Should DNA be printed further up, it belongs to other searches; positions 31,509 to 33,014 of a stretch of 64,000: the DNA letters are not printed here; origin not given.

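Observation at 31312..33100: Orphan ParB/KorB-like protein with a diverged arginine motif and palindrome sites at its own promoter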

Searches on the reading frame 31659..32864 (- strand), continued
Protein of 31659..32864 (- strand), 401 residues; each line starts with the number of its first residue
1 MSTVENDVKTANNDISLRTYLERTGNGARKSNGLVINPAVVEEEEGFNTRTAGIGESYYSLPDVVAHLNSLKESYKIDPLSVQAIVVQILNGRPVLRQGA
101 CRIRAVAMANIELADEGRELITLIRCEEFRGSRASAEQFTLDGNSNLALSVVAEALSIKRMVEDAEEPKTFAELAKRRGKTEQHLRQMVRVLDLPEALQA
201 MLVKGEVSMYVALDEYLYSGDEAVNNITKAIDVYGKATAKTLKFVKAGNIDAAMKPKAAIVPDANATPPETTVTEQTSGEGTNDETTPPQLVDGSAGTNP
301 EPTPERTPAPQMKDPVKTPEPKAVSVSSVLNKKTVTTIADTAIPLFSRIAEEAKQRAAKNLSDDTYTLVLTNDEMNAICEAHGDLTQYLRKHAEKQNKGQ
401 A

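Call 55: search_solved_structures(query=A2, max_evalue=0.01, show_alignments=5)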
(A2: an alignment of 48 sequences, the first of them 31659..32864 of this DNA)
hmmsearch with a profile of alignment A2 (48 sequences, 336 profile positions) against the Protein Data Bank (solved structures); distinct sequences matched with E-value up to 0.01: 18.
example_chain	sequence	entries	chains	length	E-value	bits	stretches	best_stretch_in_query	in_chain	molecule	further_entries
4umk_A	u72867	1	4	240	1.8e-14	56.9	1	63-210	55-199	PROBABLE CHROMOSOME-PARTITIONING PROTEIN PARB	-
7o0n_A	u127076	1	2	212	1.1e-13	54.3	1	63-203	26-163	ParB family protein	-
7bnr_A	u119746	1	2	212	1.3e-13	54.1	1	63-203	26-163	ParB family protein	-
7bnk_A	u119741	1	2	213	1.3e-13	54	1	63-203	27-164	ParB family protein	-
6sdk_A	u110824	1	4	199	1.8e-13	53.6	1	78-198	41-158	Stage 0 sporulation protein J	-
7nfu_A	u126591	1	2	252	3.3e-13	52.7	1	63-240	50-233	Nucleoid occlusion protein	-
7ng0_A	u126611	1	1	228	6e-13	51.9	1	63-241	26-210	Nucleoid occlusion protein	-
1vz0_A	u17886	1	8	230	2e-12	50.2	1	63-204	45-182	Chromosome-partitioning protein Spo0J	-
6t1f_A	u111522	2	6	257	1.1e-11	47.7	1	68-225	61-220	Chromosome-partitioning protein ParB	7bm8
7ol9_A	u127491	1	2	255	1.5e-11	47.2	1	63-221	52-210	Nucleoid occlusion protein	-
6s6h_A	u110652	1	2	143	4.3e-10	42.5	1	133-225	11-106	Chromosome-partitioning protein ParB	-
6y93_A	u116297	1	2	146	1.2e-08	37.8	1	133-224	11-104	Nucleoid occlusion protein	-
1r71_A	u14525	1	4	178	3.8e-06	29.5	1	132-206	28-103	Transcriptional repressor protein korB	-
8qa8_A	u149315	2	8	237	5e-06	29.1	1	130-205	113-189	Transcriptional repressor protein KorB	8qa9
8vd6_A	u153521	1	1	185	0.0002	23.9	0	151-177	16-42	CAP REPEAT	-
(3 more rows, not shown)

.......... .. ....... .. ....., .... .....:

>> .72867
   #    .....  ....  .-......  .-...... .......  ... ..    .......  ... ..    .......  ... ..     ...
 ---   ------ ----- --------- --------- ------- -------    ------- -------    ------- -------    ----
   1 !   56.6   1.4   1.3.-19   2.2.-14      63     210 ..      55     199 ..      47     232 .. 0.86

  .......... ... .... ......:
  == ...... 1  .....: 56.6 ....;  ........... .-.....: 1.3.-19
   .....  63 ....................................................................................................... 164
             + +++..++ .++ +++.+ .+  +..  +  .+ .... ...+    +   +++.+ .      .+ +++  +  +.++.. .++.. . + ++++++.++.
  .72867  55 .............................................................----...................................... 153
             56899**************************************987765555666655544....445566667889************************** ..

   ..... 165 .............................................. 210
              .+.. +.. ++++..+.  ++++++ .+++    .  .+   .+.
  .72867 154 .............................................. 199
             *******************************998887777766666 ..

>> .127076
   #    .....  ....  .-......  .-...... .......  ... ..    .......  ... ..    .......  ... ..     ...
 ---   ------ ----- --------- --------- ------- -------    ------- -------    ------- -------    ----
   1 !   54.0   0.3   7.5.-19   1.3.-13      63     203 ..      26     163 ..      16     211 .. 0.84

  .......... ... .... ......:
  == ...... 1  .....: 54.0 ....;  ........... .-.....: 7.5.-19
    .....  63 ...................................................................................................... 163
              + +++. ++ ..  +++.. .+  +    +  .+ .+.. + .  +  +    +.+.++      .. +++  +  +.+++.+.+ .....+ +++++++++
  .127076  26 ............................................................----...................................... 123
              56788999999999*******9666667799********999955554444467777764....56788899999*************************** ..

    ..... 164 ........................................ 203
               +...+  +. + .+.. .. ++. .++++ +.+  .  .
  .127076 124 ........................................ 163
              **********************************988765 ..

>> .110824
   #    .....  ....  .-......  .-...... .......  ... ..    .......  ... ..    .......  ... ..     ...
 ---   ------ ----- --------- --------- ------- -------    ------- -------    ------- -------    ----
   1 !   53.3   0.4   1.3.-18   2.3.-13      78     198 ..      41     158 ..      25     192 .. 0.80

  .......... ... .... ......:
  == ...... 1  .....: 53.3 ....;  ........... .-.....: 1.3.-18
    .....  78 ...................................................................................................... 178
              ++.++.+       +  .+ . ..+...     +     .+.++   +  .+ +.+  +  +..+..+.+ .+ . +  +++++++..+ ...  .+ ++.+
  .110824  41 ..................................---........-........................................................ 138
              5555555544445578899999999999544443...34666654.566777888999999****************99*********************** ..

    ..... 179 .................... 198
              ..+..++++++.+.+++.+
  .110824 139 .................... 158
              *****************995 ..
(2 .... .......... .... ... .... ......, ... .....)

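Call 56: search_protein_families(proteins=[window:31659-32864:-, L008:21242-21424:+, L007:21251-21532:+], library=phrogs, max_evalue=0.01)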
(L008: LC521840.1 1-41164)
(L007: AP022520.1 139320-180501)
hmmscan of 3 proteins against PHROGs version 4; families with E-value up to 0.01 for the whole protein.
window:31659-32864:- (401 aa): 1 family
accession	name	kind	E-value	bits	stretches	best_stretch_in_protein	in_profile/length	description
phrog_1033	-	DNA, RNA and nucleotide metabolism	8.1e-18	66.3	1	19-270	23-256/334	ParB-like partition protein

L008:21242-21424:+ (60 aa): 0 families

L007:21251-21532:+ (93 aa): 0 families

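Call 65: find_encoding_contigs(protein=P0026, flank=10000, max_places=1)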
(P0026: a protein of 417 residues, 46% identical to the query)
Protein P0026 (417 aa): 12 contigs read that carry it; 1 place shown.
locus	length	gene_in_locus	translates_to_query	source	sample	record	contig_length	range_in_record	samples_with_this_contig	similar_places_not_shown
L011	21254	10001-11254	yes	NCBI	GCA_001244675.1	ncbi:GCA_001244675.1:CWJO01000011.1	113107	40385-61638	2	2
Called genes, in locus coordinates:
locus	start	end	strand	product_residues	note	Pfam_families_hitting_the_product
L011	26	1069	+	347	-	PF03741:TerC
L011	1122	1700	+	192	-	PF02342:TerD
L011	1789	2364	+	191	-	PF02342:TerD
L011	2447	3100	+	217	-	-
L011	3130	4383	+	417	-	PF02342:TerD, PF10138:vWA-TerF-like, PF07002:Copine (faint)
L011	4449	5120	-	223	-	PF12710:HAD, PF23270:HAD_RAM2_N (weak)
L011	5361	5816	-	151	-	-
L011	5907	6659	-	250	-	-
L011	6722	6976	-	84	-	-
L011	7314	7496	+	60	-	-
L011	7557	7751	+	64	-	-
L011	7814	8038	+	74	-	-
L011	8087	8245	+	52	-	-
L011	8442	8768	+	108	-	-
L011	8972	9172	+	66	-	-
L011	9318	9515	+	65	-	-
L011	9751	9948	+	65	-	-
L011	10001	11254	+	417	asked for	-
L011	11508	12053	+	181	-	-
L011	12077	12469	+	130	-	-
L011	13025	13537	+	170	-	-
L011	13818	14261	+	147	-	-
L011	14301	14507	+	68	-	-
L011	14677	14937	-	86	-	-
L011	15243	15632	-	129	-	-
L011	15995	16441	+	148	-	-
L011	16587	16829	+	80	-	-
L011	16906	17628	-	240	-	PF07007:LprI (faint)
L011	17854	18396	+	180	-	-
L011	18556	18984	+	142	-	-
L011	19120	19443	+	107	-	PF12957:DUF3846 (weak)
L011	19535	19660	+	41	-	-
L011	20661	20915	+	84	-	-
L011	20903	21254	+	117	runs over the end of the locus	-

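Call 66: find_encoding_contigs(protein=P0029, flank=10000, max_places=1)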
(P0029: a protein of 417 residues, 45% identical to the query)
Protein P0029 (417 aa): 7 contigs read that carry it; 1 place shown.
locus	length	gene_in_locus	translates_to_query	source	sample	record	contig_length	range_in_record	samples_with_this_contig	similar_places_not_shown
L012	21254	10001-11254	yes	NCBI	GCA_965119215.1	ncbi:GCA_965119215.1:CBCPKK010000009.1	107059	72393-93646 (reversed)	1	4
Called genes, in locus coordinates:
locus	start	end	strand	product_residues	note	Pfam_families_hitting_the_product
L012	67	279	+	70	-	-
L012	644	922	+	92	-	-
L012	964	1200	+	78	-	-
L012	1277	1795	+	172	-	PF03235:GmrSD_N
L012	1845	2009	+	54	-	-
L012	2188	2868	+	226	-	-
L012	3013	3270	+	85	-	-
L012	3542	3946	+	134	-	-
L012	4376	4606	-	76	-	PF02604:PhdYeFM_antitox (weak)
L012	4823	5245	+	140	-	-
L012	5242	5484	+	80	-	-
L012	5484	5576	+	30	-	-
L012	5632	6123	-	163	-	-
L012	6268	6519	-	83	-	-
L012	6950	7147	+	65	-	-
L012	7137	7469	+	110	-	-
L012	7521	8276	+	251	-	-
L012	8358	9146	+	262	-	PF13391:HNH_2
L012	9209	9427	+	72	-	-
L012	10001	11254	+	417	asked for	PF17762:HTH_ParB (faint)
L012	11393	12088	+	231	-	-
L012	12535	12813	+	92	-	-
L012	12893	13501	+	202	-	-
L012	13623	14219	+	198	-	-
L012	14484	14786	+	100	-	-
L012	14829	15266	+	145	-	-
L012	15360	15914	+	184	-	-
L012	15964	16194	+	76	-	PF06006:DUF905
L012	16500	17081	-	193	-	PF18143:HAD_SAK_2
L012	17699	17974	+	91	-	-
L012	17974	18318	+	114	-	-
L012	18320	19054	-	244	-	PF08378:NERD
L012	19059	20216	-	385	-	PF01343:Peptidase_S49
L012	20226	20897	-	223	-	PF14348:DtrJ-like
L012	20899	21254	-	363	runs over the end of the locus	-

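Call 67: find_encoding_contigs(protein=P0037, flank=10000, max_places=1)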
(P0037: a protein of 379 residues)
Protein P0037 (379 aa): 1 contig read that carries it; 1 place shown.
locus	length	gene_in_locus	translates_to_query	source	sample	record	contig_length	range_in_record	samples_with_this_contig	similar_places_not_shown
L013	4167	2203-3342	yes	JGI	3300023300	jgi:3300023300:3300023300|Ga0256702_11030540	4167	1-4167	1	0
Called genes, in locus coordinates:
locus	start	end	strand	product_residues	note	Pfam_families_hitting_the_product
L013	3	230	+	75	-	?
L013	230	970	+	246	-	-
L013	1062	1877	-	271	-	PF02086:MethyltransfD12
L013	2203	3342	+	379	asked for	-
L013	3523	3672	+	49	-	-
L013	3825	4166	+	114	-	?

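Call 68: find_encoding_contigs(protein=P0054, flank=10000, max_places=1)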
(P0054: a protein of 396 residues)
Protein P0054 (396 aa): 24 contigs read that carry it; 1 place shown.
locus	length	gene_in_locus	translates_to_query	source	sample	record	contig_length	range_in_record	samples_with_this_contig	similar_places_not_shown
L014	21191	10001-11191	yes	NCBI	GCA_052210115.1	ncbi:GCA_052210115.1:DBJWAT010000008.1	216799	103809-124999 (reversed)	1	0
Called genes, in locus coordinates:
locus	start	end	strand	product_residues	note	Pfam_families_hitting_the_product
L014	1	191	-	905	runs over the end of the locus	PF11130:TraC_F_IV, PF19044:P-loop_TraG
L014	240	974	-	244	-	PF09676:TraV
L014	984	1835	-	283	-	-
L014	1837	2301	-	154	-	-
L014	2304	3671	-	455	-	PF03743:TrbI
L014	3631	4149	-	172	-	-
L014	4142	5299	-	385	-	-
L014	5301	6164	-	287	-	PF05309:TraE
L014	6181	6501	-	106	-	PF07178:TraL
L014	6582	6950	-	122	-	-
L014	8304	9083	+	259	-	-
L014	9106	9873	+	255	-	-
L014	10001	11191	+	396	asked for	-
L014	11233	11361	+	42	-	-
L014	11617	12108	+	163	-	-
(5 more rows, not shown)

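Call 83: find_encoding_contigs(protein=P0042, flank=10000, max_places=1)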
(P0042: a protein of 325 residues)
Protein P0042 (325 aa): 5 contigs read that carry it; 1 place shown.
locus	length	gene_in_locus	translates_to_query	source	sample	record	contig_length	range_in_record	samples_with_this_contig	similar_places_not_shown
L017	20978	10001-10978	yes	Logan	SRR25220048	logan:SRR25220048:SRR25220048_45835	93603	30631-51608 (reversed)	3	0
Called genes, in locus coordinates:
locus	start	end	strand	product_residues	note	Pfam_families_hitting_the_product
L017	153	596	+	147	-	PF03230:Antirestrict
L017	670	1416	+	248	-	-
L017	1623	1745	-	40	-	-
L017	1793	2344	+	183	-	-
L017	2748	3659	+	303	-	-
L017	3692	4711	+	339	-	PF12281:NTP_transf_8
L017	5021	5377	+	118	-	-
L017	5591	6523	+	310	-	-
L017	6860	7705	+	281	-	-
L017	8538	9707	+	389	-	-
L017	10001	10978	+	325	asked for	PF17762:HTH_ParB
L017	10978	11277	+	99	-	PF09904:HTH_43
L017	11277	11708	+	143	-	-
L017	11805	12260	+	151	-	-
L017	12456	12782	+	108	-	-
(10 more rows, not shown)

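Call 84: find_encoding_contigs(protein=P0044, flank=10000, max_places=1)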
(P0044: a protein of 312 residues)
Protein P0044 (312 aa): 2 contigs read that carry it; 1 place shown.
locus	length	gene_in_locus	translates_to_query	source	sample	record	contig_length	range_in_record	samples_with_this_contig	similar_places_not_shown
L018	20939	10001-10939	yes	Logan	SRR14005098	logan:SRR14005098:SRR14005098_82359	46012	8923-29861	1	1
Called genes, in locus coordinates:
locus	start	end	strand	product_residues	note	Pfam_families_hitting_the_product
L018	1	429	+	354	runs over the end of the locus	PF12826:HHH_2 (faint), PF14520:HHH_5 (faint), PF00533:BRCT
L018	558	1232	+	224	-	-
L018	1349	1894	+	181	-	-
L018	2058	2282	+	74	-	-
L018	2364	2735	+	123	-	-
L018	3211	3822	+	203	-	PF02767:DNA_pol3_beta_2 (weak)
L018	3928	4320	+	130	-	-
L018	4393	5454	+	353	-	PF01385:OrfB_IS605, PF07282:Cas12f1-like_TNB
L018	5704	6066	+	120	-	-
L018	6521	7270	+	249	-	-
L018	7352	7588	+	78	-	-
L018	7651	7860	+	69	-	-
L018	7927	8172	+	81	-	-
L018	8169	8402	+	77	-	-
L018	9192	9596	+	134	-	-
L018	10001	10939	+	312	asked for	PF17762:HTH_ParB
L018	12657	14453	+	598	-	PF02195:ParB_N, PF17762:HTH_ParB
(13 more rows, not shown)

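Call 85: find_encoding_contigs(protein=P0048, flank=10000, max_places=1)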
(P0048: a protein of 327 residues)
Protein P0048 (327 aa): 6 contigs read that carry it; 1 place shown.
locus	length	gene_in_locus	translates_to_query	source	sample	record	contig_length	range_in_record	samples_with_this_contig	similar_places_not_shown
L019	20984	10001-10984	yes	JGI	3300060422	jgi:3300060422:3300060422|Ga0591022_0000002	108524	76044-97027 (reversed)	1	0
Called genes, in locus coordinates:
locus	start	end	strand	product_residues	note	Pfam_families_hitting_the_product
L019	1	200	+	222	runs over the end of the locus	-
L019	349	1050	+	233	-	PF13091:PLDc_2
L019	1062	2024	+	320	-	-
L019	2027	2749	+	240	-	PF01936:NYN, PF12872:OST-HTH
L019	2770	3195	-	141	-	-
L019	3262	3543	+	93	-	-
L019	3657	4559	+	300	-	PF11740:KfrA_N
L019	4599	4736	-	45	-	-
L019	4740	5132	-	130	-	-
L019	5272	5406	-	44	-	-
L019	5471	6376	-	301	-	PF03372:Exo_endo_phos, PF19580:Exo_endo_phos_3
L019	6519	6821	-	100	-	-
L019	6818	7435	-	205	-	PF17948:DnaT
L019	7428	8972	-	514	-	-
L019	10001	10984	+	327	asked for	PF17762:HTH_ParB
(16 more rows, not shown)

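Call 89: find_encoding_contigs(protein=P0035, flank=10000, max_places=2)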
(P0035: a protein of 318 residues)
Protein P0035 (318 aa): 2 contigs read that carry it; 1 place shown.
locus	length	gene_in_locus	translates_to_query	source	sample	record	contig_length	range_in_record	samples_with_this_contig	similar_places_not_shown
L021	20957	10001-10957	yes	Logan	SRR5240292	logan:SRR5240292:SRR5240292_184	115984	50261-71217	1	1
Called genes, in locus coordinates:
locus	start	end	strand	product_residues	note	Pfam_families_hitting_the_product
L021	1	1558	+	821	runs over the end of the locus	PF13752:DUF4165, PF19077:Big_13 (faint), PF12245:Big_3_2, PF13750:Big_3_3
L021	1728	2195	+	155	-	-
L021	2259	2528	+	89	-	-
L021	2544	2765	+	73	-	-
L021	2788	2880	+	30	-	-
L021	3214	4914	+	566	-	PF23310:TPR_27 (faint), PF08238:Sel1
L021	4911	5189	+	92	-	-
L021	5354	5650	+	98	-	PF05015:HigB-like_toxin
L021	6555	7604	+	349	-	PF26125:AcrVA2-like (faint)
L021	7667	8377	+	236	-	-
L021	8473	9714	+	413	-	PF14338:Mrr_N (weak), PF01555:N6_N4_Mtase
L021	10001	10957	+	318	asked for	PF17762:HTH_ParB (faint)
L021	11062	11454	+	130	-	-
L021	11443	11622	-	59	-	-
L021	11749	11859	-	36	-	-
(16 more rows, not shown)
